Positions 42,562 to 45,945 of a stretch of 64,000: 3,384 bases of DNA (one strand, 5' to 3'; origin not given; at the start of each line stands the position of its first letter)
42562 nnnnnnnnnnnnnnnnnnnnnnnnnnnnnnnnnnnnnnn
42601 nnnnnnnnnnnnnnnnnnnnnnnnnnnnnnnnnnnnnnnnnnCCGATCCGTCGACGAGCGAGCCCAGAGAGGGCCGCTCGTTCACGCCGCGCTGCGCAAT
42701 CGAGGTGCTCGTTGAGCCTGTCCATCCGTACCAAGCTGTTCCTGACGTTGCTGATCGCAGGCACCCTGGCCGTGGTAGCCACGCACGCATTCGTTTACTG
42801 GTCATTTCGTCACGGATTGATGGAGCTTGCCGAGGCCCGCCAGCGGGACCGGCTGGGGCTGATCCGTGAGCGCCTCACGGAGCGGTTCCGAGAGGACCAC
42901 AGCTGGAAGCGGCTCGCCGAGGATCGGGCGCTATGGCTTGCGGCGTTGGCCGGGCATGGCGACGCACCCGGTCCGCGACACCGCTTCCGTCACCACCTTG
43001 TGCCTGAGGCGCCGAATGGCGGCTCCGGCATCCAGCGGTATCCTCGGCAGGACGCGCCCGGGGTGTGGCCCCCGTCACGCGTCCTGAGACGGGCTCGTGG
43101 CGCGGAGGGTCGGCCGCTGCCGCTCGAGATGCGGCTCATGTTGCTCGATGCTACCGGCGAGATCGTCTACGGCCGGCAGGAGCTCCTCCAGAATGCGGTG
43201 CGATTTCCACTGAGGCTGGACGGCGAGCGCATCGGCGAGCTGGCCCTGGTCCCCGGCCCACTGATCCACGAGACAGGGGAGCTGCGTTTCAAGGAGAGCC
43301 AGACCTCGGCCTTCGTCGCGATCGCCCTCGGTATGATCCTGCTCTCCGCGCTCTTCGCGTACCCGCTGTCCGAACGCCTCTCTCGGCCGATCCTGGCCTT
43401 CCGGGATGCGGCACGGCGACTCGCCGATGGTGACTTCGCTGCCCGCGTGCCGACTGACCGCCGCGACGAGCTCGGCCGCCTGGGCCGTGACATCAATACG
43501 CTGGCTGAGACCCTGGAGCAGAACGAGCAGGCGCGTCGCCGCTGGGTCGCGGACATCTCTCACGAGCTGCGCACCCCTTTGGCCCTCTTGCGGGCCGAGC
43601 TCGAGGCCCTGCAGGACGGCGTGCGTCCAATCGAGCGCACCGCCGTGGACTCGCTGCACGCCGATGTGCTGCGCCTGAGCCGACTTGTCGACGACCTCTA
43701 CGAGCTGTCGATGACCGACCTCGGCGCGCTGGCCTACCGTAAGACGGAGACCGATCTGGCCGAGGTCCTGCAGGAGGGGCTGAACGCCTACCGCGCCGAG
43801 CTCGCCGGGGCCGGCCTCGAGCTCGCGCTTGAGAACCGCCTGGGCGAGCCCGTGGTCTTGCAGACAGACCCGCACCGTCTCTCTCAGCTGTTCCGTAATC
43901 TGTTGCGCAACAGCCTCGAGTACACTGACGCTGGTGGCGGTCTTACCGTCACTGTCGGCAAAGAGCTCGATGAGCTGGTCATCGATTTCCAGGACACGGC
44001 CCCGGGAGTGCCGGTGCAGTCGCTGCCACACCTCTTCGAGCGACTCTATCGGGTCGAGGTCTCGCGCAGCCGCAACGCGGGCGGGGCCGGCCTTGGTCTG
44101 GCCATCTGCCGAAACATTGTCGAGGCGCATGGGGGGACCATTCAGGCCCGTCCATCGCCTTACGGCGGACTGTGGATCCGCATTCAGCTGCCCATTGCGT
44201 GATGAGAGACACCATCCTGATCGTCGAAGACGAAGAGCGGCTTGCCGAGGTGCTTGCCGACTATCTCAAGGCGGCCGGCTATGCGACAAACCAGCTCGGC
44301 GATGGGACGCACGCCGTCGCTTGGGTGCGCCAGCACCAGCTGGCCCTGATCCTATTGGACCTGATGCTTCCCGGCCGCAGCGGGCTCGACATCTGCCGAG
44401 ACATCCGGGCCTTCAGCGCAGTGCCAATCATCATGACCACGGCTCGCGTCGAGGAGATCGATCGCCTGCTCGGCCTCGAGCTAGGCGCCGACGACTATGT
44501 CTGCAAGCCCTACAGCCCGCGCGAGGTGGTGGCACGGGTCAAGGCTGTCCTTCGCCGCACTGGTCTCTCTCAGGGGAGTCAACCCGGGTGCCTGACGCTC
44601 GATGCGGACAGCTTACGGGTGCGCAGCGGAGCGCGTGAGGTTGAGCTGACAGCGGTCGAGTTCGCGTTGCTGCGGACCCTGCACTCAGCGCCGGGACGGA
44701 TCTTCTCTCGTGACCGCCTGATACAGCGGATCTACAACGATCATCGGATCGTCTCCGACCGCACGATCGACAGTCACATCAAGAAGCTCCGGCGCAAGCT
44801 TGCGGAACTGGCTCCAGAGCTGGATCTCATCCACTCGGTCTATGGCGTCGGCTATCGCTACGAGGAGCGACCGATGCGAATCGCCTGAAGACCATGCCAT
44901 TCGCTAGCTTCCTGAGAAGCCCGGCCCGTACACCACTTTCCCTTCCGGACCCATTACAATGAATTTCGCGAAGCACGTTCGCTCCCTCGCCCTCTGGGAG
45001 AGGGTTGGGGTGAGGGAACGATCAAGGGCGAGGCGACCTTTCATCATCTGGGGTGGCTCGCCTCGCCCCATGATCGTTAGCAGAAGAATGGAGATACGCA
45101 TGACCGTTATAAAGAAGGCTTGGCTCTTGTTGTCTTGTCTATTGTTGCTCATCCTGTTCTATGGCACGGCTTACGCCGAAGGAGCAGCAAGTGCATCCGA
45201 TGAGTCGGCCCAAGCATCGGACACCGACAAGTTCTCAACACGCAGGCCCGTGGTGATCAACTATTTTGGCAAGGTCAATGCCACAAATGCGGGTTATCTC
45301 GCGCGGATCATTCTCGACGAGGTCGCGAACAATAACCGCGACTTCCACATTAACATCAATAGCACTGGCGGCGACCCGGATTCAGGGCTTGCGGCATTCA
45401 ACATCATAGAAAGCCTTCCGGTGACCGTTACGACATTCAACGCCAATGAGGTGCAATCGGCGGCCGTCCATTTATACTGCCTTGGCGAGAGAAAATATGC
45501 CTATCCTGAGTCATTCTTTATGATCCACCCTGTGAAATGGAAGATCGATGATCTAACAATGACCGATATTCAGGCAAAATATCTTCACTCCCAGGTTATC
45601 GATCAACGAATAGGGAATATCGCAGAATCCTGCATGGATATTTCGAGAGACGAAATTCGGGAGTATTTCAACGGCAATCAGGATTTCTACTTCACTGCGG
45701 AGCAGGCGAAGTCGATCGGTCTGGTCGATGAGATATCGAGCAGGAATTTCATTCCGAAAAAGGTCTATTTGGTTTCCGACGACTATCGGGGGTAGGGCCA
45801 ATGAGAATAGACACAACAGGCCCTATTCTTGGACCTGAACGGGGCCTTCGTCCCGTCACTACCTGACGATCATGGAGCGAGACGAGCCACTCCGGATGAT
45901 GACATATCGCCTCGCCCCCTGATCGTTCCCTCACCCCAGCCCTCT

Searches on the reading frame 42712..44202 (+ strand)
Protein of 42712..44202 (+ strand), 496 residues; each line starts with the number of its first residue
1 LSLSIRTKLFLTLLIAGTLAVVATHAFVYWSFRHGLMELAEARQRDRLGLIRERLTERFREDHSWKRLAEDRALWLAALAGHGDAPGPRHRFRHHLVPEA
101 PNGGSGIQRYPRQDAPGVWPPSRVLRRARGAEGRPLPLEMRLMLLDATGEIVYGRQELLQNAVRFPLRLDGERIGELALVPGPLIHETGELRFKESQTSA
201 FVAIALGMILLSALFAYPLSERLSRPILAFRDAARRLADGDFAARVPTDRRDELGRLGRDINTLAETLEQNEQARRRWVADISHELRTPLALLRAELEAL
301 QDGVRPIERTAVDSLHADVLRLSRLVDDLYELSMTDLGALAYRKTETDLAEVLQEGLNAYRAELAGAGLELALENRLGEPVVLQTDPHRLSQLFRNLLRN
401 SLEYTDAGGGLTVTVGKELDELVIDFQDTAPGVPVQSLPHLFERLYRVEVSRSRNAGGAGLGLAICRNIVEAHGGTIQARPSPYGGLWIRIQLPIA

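Call 16: search_protein_families(library=ncbifam, proteins=[window:42712-44202:+], max_evalue=0.00001)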
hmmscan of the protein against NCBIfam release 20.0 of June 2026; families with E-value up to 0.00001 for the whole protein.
window:42712-44202:+ (496 aa): 74 families (the best 25 are shown)
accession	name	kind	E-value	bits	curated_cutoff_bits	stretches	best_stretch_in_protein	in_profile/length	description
NF012163.2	BaeS_SmeS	equivalog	9.9e-121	403.8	500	1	4-494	4-457/457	sensor histidine kinase efflux regulator BaeS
NF007837.0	PRK10549.1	equivalog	9.5e-114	380.6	603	1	142-495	106-458/466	envelope stress sensor histidine kinase BaeS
NF033092.0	HK_WalK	equivalog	2.9e-57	194.6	725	2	269-495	366-594/594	cell wall metabolism sensor histidine kinase WalK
NF046044.1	PnpS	equivalog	2e-51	175.2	400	1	269-491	164-387/390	two-component system histidine kinase PnpS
NF040691.1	MtrAB_MtrB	equivalog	9.5e-50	170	450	1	199-494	188-491/507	MtrAB system histidine kinase MtrB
NF012226.0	AdeS_HK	equivalog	6e-49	167.1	500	1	203-481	65-340/353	two-component sensor histidine kinase AdeS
TIGR01386.1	cztS_silS_copS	subfamily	5.7e-47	160.7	292.55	1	192-481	157-445/457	heavy metal sensor histidine kinase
TIGR02966.1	phoR_proteo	equivalog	1.7e-46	158.8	334.2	1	267-478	106-318/333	phosphate regulon sensor histidine kinase PhoR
NF007007.0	PRK09470.1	equivalog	5.6e-46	157.4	486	1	207-495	176-459/463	envelope stress sensor histidine kinase CpxA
NF045900.1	HisKinCpxALeg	equivalog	4.1e-45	154.3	800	1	208-495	161-451/451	two-component system sensor histidine kinase CpxA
NF007898.0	PRK10604.1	equivalog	6.5e-41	140.9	478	1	183-495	126-423/433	two-component system sensor histidine kinase RstB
NF041735.1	hist_kin_RppB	equivalog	2.1e-40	138.9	400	1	274-494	215-438/438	two-component system sensor histidine kinase RppB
NF058527.1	HistKinChvGCaul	equivalog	3.8e-40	138.1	740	1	200-480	231-513/535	two-component sensor histidine kinase ChvG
NF008312.0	PRK11100.1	equivalog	4.4e-38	131.3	356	1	197-494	180-473/477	two-component system sensor histidine kinase CreC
NF033091.0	HK_VanS_ACDEFG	equivalog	4.7e-36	124.4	400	1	249-482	41-282/293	vancomycin resistance histidine kinase VanS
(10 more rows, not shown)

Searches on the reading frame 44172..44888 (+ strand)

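Call 76: search_protein_families(library=pfam, proteins=[window:44172-44888:+], max_evalue=0.001)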
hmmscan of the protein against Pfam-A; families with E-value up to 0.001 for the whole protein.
window:44172-44888:+ (238 aa): 2 families
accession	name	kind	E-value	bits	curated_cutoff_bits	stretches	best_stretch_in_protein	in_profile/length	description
PF00072.30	Response_reg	-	4.1e-25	88.6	30.2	1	15-124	1-111/111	Response regulator receiver domain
PF00486.34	Trans_reg_C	-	9.8e-22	77.3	26.2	1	155-229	2-76/77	Transcriptional regulatory protein, C terminal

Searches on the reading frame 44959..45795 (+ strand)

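Call 16: search_protein_families(library=ncbifam, proteins=[window:44959-45795:+], max_evalue=0.00001)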
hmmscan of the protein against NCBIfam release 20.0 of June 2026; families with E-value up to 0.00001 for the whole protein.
window:44959-45795:+ (278 aa): 9 families
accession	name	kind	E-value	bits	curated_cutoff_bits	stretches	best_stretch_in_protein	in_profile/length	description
NF009205.0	PRK12553.1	subfamily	6.4e-15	55.3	228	1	81-260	23-202/211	ATP-dependent Clp protease proteolytic subunit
NF001368.0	PRK00277.1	subfamily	1.9e-14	54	249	1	104-262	39-197/203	ATP-dependent Clp protease proteolytic subunit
NF045542.1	Clp_rel_HeadMat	equivalog_domain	4.6e-12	46.2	120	1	119-259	27-165/165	head maturation protease, ClpP-related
NF011089.0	PRK14512.1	equivalog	1.5e-10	41.1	251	1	89-261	22-192/200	ATP-dependent Clp protease proteolytic subunit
NF045540.1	scaf_prot_MCP1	exception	2.5e-10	39.7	475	1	123-261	27-162/652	ClpP-like prohead protease/major capsid protein fusion protein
TIGR00493.1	clpP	equivalog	7.9e-10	38.8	308.6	1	102-260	32-190/192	ATP-dependent Clp endopeptidase proteolytic subunit ClpP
NF011091.0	PRK14514.1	equivalog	2.1e-08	34.1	361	1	115-263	73-220/221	ATP-dependent Clp endopeptidase proteolytic subunit ClpP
NF011090.0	PRK14513.1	equivalog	6e-07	29.5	347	1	114-260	45-190/201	ATP-dependent Clp protease proteolytic subunit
NF009203.0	PRK12551.1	equivalog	9.4e-07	28.7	359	1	111-263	40-191/196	ATP-dependent Clp protease proteolytic subunit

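Call 76: search_protein_families(library=pfam, proteins=[window:44959-45795:+], max_evalue=0.001)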
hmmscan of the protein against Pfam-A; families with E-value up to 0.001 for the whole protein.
window:44959-45795:+ (278 aa): 1 family
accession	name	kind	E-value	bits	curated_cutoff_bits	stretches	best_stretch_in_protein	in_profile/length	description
PF00574.28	CLP_protease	-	6.3e-19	69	20.2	1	102-261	21-180/182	Clp protease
